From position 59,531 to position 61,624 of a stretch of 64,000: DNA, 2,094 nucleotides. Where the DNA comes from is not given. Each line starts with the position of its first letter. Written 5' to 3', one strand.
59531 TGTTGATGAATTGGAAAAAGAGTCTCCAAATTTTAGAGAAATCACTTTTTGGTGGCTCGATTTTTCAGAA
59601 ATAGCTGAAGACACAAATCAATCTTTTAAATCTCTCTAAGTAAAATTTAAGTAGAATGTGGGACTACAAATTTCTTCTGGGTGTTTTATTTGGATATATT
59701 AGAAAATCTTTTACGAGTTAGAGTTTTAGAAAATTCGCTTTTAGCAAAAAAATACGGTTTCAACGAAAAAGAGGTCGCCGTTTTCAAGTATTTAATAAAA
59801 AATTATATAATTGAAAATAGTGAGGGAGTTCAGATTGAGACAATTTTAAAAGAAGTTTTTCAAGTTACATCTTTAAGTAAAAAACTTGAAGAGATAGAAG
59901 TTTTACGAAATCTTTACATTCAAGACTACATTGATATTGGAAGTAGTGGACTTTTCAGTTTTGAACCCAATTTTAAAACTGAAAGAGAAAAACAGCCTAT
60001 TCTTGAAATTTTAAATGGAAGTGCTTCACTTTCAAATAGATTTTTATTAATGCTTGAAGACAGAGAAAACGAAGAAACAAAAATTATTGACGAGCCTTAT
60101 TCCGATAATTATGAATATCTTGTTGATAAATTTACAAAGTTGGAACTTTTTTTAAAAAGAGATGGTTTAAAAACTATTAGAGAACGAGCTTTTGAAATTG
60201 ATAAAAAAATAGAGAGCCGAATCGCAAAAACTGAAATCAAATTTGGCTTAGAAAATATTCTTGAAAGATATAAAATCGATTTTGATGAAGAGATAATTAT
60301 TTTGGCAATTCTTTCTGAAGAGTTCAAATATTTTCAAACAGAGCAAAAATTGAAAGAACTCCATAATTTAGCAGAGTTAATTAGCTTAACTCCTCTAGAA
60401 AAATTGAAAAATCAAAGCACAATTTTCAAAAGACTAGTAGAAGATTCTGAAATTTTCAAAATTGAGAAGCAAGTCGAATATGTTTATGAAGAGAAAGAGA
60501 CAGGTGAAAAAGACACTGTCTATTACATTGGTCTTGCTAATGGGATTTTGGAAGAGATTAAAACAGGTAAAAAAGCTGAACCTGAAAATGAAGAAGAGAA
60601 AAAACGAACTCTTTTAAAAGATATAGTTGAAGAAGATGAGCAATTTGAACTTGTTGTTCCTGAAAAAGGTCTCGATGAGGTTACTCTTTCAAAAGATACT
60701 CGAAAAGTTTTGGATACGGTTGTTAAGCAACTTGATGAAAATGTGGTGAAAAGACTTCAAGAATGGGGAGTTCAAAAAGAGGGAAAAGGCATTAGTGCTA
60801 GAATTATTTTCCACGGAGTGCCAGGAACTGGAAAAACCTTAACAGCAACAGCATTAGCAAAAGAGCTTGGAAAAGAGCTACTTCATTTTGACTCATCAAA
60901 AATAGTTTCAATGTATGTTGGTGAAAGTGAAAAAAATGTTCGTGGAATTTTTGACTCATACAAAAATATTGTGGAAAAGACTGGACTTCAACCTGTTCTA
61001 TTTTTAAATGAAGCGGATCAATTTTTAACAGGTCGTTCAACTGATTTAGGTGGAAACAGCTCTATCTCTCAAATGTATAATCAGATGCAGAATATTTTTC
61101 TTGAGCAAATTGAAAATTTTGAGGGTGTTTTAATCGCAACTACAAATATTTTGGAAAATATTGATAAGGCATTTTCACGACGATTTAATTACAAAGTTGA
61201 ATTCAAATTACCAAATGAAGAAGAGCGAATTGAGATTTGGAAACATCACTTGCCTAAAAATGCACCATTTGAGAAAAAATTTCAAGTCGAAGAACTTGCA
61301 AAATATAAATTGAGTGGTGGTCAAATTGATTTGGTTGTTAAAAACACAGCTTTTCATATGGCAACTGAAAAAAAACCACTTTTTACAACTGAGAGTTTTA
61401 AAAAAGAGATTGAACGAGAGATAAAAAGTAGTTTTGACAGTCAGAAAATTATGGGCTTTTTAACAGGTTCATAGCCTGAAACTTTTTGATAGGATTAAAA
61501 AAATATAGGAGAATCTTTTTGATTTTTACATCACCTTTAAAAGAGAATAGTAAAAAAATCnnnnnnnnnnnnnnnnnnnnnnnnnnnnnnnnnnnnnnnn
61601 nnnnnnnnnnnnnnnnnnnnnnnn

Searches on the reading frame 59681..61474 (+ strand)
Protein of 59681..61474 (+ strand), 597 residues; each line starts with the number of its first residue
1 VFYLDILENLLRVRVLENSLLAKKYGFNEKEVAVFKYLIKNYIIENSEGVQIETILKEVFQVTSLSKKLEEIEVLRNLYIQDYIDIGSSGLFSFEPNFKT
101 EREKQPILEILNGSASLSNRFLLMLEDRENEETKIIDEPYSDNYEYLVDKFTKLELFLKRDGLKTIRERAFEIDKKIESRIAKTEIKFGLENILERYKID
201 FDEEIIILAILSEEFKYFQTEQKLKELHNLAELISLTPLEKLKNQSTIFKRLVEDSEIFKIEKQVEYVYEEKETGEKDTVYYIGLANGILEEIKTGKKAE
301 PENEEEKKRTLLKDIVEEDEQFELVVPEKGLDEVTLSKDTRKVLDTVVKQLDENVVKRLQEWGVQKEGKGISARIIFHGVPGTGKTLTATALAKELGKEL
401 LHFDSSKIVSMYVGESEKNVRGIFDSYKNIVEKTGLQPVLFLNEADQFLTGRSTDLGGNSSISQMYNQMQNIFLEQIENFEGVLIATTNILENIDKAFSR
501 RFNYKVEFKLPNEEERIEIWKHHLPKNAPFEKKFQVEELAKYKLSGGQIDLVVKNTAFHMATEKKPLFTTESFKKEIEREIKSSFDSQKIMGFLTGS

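Call 3: search_protein_families(library=pfam, proteins=[window:59681-61474:+], max_evalue=0.1)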
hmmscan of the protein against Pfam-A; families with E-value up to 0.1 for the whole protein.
window:59681-61474:+ (597 aa): 11 families
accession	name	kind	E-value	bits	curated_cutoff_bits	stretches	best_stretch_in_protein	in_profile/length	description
PF00004.35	AAA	-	7.5e-27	94.8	21.2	1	375-509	1-130/131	ATPase family associated with various cellular activities (AAA)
PF13401.12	AAA_22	-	0.0023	18.7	27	1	375-473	8-79/130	AAA domain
PF13671.12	AAA_33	-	0.0029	18.3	27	1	375-405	2-32/143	AAA domain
PF17213.9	Hydin_ADK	-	0.0052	17.4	27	1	375-405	2-32/196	Hydin Adenylate kinase-like domain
PF06309.17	Torsin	-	0.0069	16.9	27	1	354-429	36-107/127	Torsin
PF00910.28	RNA_helicase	-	0.0089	16.9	21.5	1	375-416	1-39/105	RNA helicase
PF24883.2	NPHP3_N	-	0.016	15.8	24.8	0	372-421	22-66/164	Nephrocystin 3, N-terminal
PF06068.19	TIP49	-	0.017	14.7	23.8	1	372-417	50-94/347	TIP49 P-loop domain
PF04851.21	ResIII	-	0.047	14.1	22.5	0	372-399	23-50/164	Type III restriction enzyme, res subunit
PF13521.12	AAA_28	-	0.058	14.1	27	0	374-399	1-26/164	AAA domain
PF05496.18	RuvB_N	-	0.088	13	27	0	374-400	35-61/159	Holliday junction DNA helicase RuvB P-loop domain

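Call 4: search_protein_families(library=ncbifam, proteins=[window:59681-61474:+], max_evalue=0.1)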
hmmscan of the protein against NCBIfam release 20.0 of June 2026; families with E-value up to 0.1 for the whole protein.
window:59681-61474:+ (597 aa): 19 families
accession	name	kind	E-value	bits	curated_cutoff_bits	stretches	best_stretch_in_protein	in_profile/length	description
NF042959.1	IteA_antiphage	equivalog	3.3e-29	102.2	510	1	316-566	73-310/367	anti-phage ATPase IteA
NF041006.2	cell_div_CdvC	equivalog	2.4e-28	99.1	650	1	316-556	84-318/370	cell division protein CdvC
TIGR01243.1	CDC48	subfamily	3.4e-20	72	802.65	1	351-563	465-675/733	CDC48 family AAA ATPase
TIGR01241.2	FtsH_fam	equivalog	8.4e-20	71.1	600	1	368-582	191-404/598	ATP-dependent zinc metalloprotease FtsH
TIGR01242.2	TIGR01242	subfamily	1.3e-19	70.5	500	1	348-580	123-355/362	proteasome-activating nucleotidase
NF003069.1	PRK03992.1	subfamily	2.7e-19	69.6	500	1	344-579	136-371/379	proteasome-activating nucleotidase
NF008004.0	PRK10733.1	equivalog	4e-16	58.1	1008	1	355-575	167-387/644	ATP-dependent zinc metalloprotease FtsH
NF047748.1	PrtsmActNtasePan1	equivalog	6.4e-15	55.1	750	1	370-578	180-387/405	proteasome-activating nucleotidase Pan1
NF047747.1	PrtsmActNtasePan2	equivalog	2.2e-13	50.2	700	1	344-577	156-389/397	proteasome-activating nucleotidase Pan2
TIGR03689.1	pup_AAA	equivalog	1e-12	47.6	504.75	1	375-536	219-390/512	proteasome ATPase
NF003226.0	PRK04195.1-1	equivalog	6.2e-08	32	588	1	342-407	11-75/405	replication factor C large subunit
TIGR03922.1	T7SS_EccA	equivalog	4.3e-07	28.9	466.65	1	370-522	310-462/557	type VII secretion AAA-ATPase EccA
NF003229.0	PRK04195.1-5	equivalog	7.9e-06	24.8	280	1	344-468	16-133/413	replication factor C large subunit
NF003231.0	PRK04195.2-1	equivalog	9e-06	24.7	442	1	353-472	23-136/517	replication factor C large subunit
NF001679.0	PRK00440.1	equivalog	1.2e-05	24.5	303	1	341-400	14-67/322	replication factor C small subunit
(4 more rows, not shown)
